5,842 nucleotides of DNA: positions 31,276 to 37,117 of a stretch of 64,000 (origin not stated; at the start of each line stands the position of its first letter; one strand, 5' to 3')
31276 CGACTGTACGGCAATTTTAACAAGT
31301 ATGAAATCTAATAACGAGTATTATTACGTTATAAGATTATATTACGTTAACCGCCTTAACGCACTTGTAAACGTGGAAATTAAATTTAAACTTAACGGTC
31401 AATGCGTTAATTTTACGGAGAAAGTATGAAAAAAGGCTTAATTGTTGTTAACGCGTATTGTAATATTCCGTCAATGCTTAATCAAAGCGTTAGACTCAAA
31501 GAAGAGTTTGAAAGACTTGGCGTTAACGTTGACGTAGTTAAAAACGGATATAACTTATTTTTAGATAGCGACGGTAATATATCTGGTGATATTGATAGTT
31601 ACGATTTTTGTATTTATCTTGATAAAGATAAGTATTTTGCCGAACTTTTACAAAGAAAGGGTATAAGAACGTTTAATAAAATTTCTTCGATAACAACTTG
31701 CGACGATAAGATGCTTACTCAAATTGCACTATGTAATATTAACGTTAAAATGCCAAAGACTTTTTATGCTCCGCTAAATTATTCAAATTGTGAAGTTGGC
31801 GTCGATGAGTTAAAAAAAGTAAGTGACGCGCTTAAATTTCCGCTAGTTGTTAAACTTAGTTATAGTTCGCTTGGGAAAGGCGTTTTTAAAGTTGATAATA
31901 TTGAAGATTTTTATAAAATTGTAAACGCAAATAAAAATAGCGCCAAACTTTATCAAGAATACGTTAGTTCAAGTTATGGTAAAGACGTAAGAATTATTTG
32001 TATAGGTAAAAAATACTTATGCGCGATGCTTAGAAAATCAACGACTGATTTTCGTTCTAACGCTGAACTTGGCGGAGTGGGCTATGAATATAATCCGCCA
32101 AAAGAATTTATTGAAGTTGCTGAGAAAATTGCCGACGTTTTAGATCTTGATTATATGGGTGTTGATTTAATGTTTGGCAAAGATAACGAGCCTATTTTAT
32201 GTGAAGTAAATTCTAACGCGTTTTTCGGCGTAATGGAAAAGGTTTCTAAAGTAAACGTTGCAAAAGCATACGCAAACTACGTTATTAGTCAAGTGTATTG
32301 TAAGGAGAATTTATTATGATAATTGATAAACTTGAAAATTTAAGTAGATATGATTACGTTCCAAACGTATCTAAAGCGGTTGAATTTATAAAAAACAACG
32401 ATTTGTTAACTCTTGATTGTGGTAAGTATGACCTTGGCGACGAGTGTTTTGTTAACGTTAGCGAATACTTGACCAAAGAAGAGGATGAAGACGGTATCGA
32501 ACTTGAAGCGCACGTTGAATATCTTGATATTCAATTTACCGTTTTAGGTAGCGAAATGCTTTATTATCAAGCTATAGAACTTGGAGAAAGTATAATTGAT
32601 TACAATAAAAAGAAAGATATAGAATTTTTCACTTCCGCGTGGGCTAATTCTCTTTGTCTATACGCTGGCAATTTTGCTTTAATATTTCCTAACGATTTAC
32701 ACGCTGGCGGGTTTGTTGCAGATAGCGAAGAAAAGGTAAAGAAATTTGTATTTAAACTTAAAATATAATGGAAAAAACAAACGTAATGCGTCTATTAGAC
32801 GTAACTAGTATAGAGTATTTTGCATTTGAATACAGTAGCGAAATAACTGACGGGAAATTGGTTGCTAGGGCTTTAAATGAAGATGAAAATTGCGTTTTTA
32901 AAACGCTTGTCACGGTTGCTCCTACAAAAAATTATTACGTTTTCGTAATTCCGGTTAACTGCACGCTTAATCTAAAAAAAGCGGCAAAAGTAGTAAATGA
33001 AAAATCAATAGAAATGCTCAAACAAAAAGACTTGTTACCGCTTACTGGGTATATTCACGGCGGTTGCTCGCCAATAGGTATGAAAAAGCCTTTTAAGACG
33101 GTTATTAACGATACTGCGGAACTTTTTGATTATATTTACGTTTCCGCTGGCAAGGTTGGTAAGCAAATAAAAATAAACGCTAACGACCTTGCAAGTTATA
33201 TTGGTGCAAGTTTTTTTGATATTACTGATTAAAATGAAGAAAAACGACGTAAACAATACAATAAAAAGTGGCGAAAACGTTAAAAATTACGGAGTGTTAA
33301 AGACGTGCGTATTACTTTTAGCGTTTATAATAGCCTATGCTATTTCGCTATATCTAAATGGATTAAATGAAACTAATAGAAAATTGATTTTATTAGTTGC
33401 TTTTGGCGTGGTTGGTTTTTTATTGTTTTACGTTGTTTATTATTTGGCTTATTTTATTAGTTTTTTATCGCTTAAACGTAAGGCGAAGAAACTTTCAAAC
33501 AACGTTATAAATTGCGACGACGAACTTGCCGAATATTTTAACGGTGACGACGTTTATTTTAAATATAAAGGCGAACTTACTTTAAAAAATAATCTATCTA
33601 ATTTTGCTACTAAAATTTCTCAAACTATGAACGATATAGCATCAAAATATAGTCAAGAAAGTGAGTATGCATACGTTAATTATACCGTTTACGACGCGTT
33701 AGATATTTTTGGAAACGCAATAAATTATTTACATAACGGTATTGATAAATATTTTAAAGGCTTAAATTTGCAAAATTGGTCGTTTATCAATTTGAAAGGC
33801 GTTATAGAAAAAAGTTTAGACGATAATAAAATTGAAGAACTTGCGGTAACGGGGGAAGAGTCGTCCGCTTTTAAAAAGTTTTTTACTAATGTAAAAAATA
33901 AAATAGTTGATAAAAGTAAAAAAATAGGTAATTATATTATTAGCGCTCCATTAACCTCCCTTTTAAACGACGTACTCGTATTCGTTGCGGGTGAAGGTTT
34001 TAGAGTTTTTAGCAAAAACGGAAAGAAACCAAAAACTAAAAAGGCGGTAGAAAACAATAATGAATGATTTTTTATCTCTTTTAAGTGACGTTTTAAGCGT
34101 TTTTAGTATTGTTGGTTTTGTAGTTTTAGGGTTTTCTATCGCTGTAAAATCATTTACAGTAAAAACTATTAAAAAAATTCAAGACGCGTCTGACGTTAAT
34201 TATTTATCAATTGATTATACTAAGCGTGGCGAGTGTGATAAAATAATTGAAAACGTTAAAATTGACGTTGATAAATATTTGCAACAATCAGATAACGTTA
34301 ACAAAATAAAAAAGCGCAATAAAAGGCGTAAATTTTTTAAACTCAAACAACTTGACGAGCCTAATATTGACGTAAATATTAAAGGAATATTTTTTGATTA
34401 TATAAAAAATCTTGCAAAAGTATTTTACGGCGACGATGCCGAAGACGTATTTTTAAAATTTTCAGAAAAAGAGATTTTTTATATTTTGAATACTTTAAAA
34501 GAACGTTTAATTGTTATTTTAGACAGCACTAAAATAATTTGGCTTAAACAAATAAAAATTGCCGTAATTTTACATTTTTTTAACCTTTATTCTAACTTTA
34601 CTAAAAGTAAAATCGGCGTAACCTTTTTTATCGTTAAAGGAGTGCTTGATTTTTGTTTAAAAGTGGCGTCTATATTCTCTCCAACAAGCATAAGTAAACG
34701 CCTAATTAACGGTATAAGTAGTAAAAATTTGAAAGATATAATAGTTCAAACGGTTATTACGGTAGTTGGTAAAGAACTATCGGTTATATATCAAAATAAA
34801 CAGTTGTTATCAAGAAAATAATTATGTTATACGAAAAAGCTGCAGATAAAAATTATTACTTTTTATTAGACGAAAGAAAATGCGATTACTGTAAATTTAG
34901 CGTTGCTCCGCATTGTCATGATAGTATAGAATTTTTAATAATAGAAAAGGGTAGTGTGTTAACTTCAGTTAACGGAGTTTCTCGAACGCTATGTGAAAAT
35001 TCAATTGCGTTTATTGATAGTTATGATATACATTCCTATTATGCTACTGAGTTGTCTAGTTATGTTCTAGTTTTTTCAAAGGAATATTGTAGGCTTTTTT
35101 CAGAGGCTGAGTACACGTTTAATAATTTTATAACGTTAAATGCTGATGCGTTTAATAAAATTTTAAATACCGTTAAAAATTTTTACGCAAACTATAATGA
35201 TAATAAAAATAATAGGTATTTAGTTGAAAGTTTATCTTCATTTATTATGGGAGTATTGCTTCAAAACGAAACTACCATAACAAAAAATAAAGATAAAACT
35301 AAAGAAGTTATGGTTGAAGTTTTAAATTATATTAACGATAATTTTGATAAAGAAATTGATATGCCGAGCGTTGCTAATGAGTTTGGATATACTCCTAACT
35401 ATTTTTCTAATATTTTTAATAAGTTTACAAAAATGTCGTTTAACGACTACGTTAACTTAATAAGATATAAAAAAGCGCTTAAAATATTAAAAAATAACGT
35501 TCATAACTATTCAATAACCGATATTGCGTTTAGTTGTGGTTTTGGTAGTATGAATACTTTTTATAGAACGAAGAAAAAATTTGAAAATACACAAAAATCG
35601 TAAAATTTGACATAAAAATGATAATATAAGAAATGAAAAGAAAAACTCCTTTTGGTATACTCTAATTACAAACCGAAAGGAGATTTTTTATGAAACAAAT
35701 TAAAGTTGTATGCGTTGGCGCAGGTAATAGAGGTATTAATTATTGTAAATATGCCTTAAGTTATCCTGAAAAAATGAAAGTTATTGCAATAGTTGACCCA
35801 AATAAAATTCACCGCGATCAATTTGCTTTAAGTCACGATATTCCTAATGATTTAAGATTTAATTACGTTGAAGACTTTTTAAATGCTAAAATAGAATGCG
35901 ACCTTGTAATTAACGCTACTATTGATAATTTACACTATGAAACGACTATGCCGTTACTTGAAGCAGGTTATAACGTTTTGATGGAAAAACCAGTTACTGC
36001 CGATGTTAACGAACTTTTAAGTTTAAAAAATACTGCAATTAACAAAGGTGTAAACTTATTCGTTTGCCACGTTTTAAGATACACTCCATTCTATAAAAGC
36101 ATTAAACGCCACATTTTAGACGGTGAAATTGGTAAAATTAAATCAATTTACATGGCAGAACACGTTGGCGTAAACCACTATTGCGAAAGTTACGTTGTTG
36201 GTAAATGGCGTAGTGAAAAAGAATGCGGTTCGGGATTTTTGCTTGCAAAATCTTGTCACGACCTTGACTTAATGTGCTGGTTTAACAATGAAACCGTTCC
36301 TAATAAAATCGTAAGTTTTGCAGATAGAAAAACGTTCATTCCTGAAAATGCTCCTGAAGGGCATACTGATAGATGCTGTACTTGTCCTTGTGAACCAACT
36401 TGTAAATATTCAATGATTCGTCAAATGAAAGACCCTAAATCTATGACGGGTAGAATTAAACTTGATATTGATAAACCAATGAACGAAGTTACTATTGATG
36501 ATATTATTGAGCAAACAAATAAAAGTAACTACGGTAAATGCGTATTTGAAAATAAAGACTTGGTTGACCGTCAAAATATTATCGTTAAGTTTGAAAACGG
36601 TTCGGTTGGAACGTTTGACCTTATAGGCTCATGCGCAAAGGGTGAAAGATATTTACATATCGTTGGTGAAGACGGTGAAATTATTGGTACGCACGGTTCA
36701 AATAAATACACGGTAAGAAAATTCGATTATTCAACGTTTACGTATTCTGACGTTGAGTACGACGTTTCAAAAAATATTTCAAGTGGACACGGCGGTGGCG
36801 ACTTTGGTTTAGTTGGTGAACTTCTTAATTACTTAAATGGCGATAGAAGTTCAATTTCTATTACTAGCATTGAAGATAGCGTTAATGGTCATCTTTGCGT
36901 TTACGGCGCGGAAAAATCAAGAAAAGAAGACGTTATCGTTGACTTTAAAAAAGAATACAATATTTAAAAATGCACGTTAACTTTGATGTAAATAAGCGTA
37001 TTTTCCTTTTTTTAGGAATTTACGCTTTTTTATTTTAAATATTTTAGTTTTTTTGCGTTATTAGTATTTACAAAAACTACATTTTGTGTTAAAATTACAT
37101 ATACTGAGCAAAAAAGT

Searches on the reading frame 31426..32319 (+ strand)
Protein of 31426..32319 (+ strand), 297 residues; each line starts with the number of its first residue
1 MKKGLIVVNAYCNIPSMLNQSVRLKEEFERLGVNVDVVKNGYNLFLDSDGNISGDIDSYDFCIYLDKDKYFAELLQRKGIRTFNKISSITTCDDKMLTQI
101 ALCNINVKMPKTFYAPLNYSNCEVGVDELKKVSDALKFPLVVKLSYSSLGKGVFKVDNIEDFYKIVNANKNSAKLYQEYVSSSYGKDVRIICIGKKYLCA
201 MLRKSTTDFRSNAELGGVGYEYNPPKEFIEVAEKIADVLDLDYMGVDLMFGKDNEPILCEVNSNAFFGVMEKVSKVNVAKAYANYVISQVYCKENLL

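Call 16: search_protein_families(library=pfam, proteins=[window:31426-32319:+])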
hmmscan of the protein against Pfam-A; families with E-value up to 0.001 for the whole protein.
window:31426-32319:+ (297 aa): 7 families
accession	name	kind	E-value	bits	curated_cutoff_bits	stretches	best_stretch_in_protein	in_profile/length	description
PF08443.16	RimK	-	4e-31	108.5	21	1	93-285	2-187/188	RimK-like ATP-grasp domain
PF14397.11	ATPgrasp_ST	-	2.1e-09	37.4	31.4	0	80-187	7-112/278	Sugar-transfer associated ATP-grasp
PF02655.19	ATP-grasp_3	-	3.4e-09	37.4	23.2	1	92-263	1-155/160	ATP-grasp domain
PF02955.21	GSH-S_ATP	-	8.1e-07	29.1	23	1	140-249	34-152/175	Prokaryotic glutathione synthetase, ATP-grasp domain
PF02750.19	Synapsin_C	-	2.9e-05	24.2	22.5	1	130-213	43-126/203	Synapsin, ATP binding domain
PF07478.18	Dala_Dala_lig_C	-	0.00022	21.2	24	0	112-168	10-67/204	D-ala D-ala ligase C-terminus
PF02222.28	ATP-grasp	-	0.00094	19.3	27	0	126-193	19-87/179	ATP-grasp domain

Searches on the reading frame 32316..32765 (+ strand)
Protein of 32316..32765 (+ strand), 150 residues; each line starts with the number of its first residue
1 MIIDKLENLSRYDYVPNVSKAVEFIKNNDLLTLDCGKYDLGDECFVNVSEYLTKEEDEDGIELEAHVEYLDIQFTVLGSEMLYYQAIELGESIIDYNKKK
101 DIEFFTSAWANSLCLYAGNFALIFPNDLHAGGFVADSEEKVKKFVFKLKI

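Call 76: search_protein_families(library=pfam, proteins=[window:32316-32765:+], max_evalue=0.0001)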
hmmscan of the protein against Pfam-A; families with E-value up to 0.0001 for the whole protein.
window:32316-32765:+ (150 aa): 1 family
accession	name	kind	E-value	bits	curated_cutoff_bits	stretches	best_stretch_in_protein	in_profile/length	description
PF04074.18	DUF386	-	9.1e-38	130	26.5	1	1-149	1-145/145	YhcH/YjgK/YiaL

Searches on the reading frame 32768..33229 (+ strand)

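Call 76: search_protein_families(library=pfam, proteins=[window:32768-33229:+], max_evalue=0.0001)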
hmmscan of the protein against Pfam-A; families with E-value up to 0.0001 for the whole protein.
window:32768-33229:+ (154 aa): 1 family
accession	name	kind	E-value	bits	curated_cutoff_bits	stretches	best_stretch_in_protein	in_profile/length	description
PF04073.20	tRNA_edit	-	4.2e-20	72.5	25.5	1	32-142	10-121/123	Aminoacyl-tRNA editing domain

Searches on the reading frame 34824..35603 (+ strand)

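Call 20: search_protein_families(library=pfam, proteins=[window:34824-35603:+])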
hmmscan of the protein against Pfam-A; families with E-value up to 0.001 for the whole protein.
window:34824-35603:+ (259 aa): 3 families
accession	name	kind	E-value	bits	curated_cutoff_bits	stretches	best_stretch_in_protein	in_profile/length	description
PF12833.13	HTH_18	-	1.8e-14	54.2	33.6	1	184-254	2-70/80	Helix-turn-helix domain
PF00165.29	HTH_AraC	-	3.8e-09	36.9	26.6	0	227-251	7-30/42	Bacterial regulatory helix-turn-helix proteins, AraC family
PF02311.25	AraC_binding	-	5.3e-05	23.4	21.1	1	25-76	14-65/135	AraC-like ligand binding domain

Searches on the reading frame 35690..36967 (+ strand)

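Call 16: search_protein_families(library=pfam, proteins=[window:35690-36967:+])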
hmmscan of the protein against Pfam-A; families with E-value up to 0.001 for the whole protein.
window:35690-36967:+ (425 aa): 3 families
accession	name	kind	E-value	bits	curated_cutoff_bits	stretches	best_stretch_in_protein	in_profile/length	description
PF01408.29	GFO_IDH_MocA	-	4.1e-17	63.4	24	1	4-126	1-119/120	Oxidoreductase family, NAD-binding Rossmann fold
PF02894.22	GFO_IDH_MocA_C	-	2.8e-13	50.6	22.9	1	139-415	1-214/218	Oxidoreductase family, C-terminal alpha/beta domain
PF22725.1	GFO_IDH_MocA_C3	-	1.5e-11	44.8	27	1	135-206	1-67/124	GFO/IDH/MocA C-terminal domain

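Call 22: search_protein_families(library=ncbifam, proteins=[window:35690-36967:+], max_evalue=0.00001)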
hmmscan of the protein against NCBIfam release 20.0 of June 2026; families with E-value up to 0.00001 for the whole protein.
window:35690-36967:+ (425 aa): 7 families
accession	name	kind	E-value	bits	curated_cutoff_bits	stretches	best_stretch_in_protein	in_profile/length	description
NF040723.1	UDP-GlcNAcDh_Arch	equivalog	5e-18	65.6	450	1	4-203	1-181/302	UDP-N-acetylglucosamine 3-dehydrogenase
TIGR04380.1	myo_inos_iolG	equivalog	3.5e-17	62.3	355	1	4-203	2-189/330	inositol 2-dehydrogenase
NF052479.1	LevoglcsnDh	equivalog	1.6e-12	46.8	650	1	68-220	72-219/386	levoglucosan dehydrogenase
NF008607.0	PRK11579.1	subfamily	1.8e-10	40.3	330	1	67-194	62-184/346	oxidoreductase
NF007574.0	PRK10206.1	equivalog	2.2e-08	33.5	352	1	20-153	20-149/345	oxidoreductase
NF041392.1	XylDh_Gfo6_Halo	equivalog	6e-06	25.3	350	0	4-156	17-169/350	D-xylose 1-dehydrogenase Gfo6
NF058561.1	BT_2158_fam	equivalog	7.1e-06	24.9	750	0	3-153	35-180/487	glycoside 3-dehydrogenase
